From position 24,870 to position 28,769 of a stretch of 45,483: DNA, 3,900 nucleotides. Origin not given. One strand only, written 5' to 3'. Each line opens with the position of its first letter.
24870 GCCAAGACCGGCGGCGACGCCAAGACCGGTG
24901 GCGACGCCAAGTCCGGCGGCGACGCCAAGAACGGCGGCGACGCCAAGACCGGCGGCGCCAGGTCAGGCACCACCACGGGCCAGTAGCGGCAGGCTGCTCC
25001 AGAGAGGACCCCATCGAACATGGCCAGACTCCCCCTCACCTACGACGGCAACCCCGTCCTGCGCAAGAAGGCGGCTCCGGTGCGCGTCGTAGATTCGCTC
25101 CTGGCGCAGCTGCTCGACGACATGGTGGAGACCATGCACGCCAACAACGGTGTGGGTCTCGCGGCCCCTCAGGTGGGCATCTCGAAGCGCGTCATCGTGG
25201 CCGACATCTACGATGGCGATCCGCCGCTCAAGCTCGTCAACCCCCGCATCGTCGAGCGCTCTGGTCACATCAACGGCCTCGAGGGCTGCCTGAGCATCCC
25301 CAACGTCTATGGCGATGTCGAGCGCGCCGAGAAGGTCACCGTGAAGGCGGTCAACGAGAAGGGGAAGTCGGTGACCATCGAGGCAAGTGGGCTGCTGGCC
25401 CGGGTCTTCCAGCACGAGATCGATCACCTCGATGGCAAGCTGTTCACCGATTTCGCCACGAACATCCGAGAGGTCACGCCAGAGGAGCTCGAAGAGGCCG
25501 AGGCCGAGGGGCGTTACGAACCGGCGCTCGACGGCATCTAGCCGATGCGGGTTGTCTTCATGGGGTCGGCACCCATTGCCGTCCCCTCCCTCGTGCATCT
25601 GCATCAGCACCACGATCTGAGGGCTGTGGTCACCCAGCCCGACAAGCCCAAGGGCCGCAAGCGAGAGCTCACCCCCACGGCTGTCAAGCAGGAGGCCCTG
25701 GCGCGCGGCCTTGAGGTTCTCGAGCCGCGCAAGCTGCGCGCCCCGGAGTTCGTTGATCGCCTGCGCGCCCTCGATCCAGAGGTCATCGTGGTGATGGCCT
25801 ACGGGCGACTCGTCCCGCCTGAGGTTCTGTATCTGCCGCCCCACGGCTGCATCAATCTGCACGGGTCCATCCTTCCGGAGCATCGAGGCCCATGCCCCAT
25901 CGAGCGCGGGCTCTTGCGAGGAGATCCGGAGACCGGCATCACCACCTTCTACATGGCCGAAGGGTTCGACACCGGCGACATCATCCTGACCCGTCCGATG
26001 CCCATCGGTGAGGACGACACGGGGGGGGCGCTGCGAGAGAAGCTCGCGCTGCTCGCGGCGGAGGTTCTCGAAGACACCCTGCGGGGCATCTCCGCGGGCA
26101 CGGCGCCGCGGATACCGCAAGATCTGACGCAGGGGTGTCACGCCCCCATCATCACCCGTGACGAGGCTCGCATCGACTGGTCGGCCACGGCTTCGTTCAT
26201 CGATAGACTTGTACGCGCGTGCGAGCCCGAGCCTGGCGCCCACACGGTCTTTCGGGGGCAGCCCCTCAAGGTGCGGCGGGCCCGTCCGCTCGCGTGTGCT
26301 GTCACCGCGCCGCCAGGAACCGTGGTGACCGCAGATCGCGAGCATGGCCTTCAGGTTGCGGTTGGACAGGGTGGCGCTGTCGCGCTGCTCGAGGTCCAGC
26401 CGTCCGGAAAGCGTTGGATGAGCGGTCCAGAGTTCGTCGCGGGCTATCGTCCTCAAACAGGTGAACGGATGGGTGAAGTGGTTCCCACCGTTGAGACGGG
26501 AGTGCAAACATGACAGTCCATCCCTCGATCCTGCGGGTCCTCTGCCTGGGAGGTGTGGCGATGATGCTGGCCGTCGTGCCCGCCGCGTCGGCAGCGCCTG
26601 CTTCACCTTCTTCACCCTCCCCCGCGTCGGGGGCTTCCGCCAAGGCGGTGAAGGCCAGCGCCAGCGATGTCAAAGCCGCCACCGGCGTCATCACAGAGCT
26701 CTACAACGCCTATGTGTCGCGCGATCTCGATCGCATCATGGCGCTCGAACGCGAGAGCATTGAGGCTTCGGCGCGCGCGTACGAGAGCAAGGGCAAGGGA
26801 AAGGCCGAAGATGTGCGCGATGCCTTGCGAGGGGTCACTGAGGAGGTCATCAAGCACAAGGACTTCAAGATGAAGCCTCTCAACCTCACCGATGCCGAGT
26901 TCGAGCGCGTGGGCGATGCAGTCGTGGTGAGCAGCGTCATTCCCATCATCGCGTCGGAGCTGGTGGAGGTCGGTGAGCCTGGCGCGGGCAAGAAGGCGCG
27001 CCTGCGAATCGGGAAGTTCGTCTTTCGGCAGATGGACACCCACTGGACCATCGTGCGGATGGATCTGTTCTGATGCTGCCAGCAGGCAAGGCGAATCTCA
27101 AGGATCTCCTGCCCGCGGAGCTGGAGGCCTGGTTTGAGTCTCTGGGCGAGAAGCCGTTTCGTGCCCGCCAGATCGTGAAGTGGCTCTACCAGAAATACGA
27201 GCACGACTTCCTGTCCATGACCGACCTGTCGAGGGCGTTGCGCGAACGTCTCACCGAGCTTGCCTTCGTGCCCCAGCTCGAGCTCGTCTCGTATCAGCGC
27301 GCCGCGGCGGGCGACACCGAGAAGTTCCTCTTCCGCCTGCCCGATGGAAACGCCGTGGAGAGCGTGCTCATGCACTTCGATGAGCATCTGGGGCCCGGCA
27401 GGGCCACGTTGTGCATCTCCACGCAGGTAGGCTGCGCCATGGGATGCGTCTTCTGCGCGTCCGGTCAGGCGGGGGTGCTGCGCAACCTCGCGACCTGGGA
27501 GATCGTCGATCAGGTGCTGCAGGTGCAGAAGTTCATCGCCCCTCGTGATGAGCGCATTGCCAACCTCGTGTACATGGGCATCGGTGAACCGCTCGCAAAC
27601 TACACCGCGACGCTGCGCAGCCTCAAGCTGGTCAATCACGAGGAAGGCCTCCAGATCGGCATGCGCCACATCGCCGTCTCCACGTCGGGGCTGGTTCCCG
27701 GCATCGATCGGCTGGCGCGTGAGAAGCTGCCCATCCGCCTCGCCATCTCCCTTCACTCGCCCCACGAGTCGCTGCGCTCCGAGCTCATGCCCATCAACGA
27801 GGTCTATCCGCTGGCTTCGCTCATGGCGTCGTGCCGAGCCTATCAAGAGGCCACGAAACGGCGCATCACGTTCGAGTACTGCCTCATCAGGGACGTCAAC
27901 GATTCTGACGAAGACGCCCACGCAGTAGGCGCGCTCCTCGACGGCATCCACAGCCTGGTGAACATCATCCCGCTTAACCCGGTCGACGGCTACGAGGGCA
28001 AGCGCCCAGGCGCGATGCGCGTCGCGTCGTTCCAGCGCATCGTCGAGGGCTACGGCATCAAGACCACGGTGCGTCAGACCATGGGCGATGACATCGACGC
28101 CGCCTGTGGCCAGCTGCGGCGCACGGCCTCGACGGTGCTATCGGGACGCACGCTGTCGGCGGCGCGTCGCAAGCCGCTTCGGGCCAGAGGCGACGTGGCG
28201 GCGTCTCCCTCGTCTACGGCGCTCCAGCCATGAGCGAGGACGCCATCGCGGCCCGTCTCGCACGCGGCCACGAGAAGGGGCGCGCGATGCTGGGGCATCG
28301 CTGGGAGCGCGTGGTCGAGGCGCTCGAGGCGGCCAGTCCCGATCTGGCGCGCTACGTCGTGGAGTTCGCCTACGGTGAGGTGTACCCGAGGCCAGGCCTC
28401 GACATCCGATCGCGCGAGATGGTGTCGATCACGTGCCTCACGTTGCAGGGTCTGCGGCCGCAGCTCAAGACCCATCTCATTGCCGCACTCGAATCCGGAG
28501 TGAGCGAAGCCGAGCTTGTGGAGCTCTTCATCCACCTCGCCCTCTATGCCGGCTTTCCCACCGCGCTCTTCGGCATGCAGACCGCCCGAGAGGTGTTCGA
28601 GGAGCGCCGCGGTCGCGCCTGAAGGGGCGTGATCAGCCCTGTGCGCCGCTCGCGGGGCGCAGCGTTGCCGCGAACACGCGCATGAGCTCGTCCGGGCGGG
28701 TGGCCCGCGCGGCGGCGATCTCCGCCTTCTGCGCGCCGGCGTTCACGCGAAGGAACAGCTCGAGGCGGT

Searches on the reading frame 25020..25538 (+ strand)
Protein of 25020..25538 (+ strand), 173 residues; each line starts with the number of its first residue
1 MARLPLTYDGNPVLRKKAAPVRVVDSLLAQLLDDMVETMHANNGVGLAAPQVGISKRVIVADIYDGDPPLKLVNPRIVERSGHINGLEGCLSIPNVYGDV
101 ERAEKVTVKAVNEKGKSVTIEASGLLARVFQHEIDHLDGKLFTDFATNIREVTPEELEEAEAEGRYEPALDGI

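Call 73: search_protein_families(library=pfam, proteins=[window:25020-25538:+], max_evalue=0.001)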
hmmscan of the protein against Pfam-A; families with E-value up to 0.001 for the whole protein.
window:25020-25538:+ (173 aa): 1 family
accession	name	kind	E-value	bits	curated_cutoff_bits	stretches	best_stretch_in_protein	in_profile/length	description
PF01327.26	Pep_deformylase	-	1.5e-50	171.2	22.8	1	5-148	3-152/156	Polypeptide deformylase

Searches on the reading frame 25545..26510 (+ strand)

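Call 54: search_protein_families(library=pfam, proteins=[window:25545-26510:+], max_evalue=0.0001)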
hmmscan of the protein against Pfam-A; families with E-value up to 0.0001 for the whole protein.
window:25545-26510:+ (322 aa): 2 families
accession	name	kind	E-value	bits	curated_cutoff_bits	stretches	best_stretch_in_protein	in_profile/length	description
PF00551.24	Formyl_trans_N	-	2.6e-38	132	26.1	1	3-176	3-178/181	Formyl transferase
PF02911.23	Formyl_trans_C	-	6.3e-24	84.5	21.1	1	203-302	2-100/100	Formyl transferase, C-terminal domain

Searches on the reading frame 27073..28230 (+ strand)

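Call 54: search_protein_families(library=pfam, proteins=[window:27073-28230:+], max_evalue=0.0001)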
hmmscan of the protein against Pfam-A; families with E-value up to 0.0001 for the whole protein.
window:27073-28230:+ (386 aa): 2 families
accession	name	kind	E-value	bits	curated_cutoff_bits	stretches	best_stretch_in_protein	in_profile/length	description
PF21016.3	RlmN_N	-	3.4e-23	81.6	24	1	8-65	2-59/60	Ribosomal RNA large subunit methyltransferase N-terminal domain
PF04055.27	Radical_SAM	-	2.7e-14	54.1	29.5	1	115-281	1-161/166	Radical SAM superfamily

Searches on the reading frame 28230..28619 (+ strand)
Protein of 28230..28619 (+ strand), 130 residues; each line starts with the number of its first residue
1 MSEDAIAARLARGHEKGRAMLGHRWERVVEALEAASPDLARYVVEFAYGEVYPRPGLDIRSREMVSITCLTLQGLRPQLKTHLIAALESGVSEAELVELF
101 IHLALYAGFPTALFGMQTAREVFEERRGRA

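Call 73: search_protein_families(library=pfam, proteins=[window:28230-28619:+], max_evalue=0.001)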
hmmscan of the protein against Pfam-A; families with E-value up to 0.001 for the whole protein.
window:28230-28619:+ (130 aa): 1 family
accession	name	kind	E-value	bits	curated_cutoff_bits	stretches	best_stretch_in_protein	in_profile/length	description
PF02627.25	CMD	-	5.1e-16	58.9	23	1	37-120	1-83/84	Carboxymuconolactone decarboxylase family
